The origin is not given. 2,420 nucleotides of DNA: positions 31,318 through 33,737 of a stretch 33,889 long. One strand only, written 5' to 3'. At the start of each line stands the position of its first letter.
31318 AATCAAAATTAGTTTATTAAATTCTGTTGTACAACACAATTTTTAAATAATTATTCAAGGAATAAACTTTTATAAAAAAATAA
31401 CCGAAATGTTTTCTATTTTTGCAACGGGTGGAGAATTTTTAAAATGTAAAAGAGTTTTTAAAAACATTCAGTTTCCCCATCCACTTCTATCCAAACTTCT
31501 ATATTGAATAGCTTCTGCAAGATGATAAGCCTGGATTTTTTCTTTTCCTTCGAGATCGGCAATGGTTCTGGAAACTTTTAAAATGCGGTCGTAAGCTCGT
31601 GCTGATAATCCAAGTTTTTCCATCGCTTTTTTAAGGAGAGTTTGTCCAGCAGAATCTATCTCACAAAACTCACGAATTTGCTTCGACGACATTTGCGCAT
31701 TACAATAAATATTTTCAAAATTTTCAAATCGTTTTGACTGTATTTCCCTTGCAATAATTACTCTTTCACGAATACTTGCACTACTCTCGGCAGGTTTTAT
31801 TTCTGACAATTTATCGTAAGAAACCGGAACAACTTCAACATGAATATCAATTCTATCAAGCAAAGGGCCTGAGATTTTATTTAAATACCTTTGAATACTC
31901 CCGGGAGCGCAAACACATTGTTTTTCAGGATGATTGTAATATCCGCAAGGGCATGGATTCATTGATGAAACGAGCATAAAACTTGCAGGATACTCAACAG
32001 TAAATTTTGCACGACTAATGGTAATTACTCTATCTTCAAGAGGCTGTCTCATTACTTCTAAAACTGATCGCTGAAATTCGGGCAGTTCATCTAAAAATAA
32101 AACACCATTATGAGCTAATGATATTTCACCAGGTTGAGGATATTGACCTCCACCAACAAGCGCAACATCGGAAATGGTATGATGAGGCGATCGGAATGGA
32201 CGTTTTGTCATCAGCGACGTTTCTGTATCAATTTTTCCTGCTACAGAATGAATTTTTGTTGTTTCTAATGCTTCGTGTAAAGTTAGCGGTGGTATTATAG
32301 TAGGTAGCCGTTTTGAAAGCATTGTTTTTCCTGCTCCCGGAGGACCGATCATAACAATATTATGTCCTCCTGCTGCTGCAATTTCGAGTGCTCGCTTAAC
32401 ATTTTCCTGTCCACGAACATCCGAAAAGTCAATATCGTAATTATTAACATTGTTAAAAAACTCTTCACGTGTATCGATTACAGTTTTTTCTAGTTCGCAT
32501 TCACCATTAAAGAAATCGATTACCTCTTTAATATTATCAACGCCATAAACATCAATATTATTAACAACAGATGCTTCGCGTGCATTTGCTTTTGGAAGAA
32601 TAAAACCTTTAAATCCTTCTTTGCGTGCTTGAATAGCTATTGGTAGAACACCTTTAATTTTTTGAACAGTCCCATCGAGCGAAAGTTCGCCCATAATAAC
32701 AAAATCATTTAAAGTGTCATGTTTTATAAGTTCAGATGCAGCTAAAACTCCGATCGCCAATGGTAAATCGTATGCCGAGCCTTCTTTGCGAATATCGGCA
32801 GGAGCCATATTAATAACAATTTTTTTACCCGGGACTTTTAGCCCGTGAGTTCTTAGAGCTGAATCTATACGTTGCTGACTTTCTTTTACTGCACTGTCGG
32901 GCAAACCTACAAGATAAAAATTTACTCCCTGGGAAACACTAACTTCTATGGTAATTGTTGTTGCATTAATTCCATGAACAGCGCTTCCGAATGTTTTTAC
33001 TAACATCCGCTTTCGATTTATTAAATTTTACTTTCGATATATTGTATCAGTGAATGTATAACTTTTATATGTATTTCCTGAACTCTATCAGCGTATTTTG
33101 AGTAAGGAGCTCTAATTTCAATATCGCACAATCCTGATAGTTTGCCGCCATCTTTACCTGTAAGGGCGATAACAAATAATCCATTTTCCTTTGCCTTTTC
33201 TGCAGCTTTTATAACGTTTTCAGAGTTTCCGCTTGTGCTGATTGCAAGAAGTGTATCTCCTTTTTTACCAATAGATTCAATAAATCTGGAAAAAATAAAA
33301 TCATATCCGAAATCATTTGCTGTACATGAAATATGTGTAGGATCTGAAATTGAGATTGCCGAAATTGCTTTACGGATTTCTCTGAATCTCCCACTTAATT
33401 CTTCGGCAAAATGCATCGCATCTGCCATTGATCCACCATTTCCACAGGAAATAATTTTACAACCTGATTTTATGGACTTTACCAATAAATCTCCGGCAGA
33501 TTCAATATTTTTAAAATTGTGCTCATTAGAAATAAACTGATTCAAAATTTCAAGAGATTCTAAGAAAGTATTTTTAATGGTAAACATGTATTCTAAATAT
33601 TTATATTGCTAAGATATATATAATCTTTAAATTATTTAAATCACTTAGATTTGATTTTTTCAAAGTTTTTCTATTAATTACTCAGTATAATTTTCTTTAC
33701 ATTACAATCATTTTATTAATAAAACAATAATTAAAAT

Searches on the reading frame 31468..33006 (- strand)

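Call 41: search_protein_families(library=pfam, proteins=[window:31468-33006:-], max_evalue=0.0001)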
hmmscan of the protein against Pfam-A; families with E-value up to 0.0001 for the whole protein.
window:31468-33006:- (512 aa): 7 families
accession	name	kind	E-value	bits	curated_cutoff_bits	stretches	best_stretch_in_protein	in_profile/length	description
PF01078.27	Mg_chelatase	-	2.8e-98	327.8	20.3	1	193-398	1-205/207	Magnesium chelatase, subunit ChlI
PF13541.12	ChlI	-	8.7e-45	152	27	1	20-141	1-121/121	Subunit ChlI of Mg-chelatase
PF13335.12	Mg_chelatase_C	-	9.5e-37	125.9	26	1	407-503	2-94/94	Magnesium chelatase, subunit ChlI C-terminal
PF07728.20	AAA_5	-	4.3e-10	40.2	22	1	216-353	1-125/139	AAA domain (dynein-related subfamily)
PF00493.29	MCM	-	8.6e-07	28.7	23.3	0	291-360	113-181/224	MCM P-loop domain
PF05362.19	Lon_C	-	4e-06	27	21.1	1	13-164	38-200/205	Lon protease (S16) C-terminal proteolytic domain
PF05496.18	RuvB_N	-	5.5e-05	23.4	27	0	194-232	6-51/159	Holliday junction DNA helicase RuvB P-loop domain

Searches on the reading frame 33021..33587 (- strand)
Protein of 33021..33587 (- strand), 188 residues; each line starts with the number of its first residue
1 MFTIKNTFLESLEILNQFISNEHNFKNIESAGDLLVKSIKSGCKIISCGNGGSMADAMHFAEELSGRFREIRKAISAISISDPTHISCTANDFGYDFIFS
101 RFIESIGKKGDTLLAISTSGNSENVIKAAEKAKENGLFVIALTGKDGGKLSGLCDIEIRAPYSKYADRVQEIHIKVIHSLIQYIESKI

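Call 41: search_protein_families(library=pfam, proteins=[window:33021-33587:-], max_evalue=0.0001)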
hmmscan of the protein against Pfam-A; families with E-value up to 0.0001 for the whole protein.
window:33021-33587:- (188 aa): 2 families
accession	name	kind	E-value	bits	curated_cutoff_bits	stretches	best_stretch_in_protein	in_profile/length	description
PF13580.11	SIS_2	-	6.8e-27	94.6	27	1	13-144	8-138/138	SIS domain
PF01380.27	SIS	-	5.4e-09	36.4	25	1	109-164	53-108/131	SIS domain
